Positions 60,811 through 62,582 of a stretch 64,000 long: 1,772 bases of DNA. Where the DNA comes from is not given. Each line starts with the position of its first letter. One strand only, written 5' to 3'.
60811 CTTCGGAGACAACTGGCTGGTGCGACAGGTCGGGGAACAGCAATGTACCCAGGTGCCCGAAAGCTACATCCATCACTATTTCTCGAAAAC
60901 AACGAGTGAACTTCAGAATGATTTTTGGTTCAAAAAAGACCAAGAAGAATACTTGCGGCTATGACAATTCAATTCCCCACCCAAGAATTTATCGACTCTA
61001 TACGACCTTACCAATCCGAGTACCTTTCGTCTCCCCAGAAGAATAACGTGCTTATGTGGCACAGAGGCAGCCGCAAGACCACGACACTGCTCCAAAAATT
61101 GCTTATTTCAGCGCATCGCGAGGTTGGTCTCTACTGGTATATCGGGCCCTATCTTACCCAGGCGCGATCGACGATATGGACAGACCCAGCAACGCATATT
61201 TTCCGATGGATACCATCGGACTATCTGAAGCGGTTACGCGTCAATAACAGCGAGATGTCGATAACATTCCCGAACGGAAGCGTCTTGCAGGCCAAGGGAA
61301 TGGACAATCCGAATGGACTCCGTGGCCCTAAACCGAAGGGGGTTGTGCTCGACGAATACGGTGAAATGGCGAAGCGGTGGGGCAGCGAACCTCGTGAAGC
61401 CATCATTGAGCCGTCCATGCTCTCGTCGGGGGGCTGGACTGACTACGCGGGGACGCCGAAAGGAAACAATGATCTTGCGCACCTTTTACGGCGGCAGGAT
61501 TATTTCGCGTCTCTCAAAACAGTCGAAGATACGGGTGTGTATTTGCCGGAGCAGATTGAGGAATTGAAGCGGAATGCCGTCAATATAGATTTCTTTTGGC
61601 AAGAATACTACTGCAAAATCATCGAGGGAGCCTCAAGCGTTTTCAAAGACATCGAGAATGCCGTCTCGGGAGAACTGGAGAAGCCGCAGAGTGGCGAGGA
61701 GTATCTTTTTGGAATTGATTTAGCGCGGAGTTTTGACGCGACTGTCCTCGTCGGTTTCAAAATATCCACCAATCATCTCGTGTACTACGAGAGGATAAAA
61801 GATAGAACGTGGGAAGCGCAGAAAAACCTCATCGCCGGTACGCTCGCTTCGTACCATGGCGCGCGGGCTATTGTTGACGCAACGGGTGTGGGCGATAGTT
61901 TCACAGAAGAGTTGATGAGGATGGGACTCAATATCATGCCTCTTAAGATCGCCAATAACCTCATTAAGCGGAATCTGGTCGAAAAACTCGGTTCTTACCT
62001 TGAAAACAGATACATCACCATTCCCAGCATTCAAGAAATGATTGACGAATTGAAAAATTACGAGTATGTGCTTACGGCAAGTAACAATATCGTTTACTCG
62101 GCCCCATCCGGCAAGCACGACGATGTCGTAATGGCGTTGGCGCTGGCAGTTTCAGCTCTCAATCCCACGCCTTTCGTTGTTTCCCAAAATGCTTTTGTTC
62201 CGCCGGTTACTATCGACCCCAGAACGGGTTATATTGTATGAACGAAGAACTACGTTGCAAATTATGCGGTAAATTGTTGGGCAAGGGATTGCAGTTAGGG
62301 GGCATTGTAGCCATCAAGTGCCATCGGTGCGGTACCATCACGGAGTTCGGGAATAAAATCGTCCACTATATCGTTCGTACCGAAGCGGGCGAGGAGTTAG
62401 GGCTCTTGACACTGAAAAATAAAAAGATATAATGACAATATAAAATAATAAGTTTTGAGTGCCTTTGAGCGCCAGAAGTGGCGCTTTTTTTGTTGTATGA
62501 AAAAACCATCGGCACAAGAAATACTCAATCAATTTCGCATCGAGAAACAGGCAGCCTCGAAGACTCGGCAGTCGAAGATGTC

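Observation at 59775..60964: Two translationally coupled GT2 glycosyltransferase genes wedged between terS and terL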

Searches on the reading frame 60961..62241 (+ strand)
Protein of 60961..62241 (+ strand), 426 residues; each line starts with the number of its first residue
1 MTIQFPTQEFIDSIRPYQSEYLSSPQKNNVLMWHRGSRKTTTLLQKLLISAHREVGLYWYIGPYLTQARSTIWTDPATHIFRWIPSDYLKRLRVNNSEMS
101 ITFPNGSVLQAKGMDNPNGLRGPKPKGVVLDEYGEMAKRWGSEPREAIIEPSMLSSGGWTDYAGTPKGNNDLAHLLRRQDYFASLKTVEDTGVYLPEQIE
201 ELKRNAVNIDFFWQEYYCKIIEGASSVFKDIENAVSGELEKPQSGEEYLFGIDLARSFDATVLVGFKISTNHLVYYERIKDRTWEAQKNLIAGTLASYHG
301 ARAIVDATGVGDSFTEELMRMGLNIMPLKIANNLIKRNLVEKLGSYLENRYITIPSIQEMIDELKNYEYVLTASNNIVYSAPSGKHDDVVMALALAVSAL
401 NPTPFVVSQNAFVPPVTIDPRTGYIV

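Call 3: search_protein_families(library=pfam, proteins=[window:60961-62241:+], max_evalue=0.01)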
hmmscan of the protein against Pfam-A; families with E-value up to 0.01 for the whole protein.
window:60961-62241:+ (426 aa): 3 families
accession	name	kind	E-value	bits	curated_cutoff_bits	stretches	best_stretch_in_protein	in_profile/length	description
PF17289.8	Terminase_6C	-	2.5e-07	31.3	22.6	1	251-399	2-154/155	Terminase RNaseH-like domain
PF03237.21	Terminase_6N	-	9.3e-06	25.9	22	1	35-229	6-209/215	Terminase large subunit, T4likevirus-type, N-terminal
PF04466.19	Terminase_3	-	0.0057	16.7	23.2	0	29-121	5-94/201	Phage terminase large subunit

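Call 4: search_protein_families(library=phrogs, proteins=[window:60961-62241:+], max_evalue=0.01)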
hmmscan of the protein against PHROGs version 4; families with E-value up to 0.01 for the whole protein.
window:60961-62241:+ (426 aa): 7 families
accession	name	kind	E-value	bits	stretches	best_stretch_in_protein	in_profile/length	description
phrog_2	-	head and packaging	8.8e-34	118.3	1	13-404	265-596/807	terminase large subunit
phrog_27743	-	unknown function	9.2e-12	46.1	1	304-397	99-208/233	-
phrog_5909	-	head and packaging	6.1e-10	39.7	1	197-398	46-266/285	terminase large subunit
phrog_38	-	head and packaging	6.3e-07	29.4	1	164-409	449-712/760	terminase large subunit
phrog_9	-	head and packaging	2.7e-06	27.5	1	86-140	282-335/812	terminase large subunit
phrog_5713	-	head and packaging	5e-05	24.3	1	283-398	5-123/143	terminase large subunit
phrog_979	-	head and packaging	0.0039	16.9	0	15-136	155-276/642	terminase large subunit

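Call 50: find_related_loci(query=window:60961-62241:+, collection=viral_contigs, flank=10000)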
Query window:60961-62241:+ (426 aa) in viral_contigs; peptide patterns used: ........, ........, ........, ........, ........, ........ (x = any residue, [..] = any of these).
33 stretches matched a pattern; 6 encode a relative of the query (tblastn E <= 1e-3); 6 distinct loci.
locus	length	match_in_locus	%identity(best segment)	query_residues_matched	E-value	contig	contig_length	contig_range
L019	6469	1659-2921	78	4-425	0e+0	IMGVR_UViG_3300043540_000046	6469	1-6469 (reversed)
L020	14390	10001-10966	23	14-416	2e-15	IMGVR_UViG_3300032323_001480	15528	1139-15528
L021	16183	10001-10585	26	18-216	7e-14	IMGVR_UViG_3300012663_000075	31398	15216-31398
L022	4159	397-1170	23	18-279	7e-13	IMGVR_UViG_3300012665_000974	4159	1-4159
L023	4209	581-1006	27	24-174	2e-12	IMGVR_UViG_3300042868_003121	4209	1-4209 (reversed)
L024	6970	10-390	28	39-174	1e-11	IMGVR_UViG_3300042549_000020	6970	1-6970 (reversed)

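Call 84: search_protein_families(library=ncbifam, proteins=[window:60961-62241:+], max_evalue=0.01)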
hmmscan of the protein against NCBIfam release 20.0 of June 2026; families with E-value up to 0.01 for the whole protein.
window:60961-62241:+ (426 aa): 0 families

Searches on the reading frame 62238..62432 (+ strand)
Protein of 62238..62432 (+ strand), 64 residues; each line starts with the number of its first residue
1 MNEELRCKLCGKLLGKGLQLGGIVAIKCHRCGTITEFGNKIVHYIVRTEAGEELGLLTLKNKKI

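Call 3: search_protein_families(library=pfam, proteins=[window:62238-62432:+], max_evalue=0.01)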
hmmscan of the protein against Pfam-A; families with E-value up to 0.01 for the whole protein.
window:62238-62432:+ (64 aa): 1 family
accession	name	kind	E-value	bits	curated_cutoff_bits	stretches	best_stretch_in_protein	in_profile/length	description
PF10122.14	Zn_ribbon_Com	-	2.7e-06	27.2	22.9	1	1-34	1-33/52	Mu-like prophage protein Com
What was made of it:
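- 62238..62432 (+): Com-like zinc-ribbon protein, 64 aa. It overlaps the terL stop codon and is the last gene of the unit. PF10122 Zn_ribbon_Com 27.2 bits against a 22.9 cut-off (call 3).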

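Call 4: search_protein_families(library=phrogs, proteins=[window:62238-62432:+], max_evalue=0.01)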
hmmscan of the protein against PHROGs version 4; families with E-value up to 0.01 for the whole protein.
window:62238-62432:+ (64 aa): 2 families
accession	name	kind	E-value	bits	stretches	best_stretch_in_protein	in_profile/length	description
phrog_6417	-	other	8.8e-05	23.4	1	1-34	4-36/68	translational regulator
phrog_13819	-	DNA, RNA and nucleotide metabolism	0.0018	19.2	1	4-32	3-30/62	gpCom control of modification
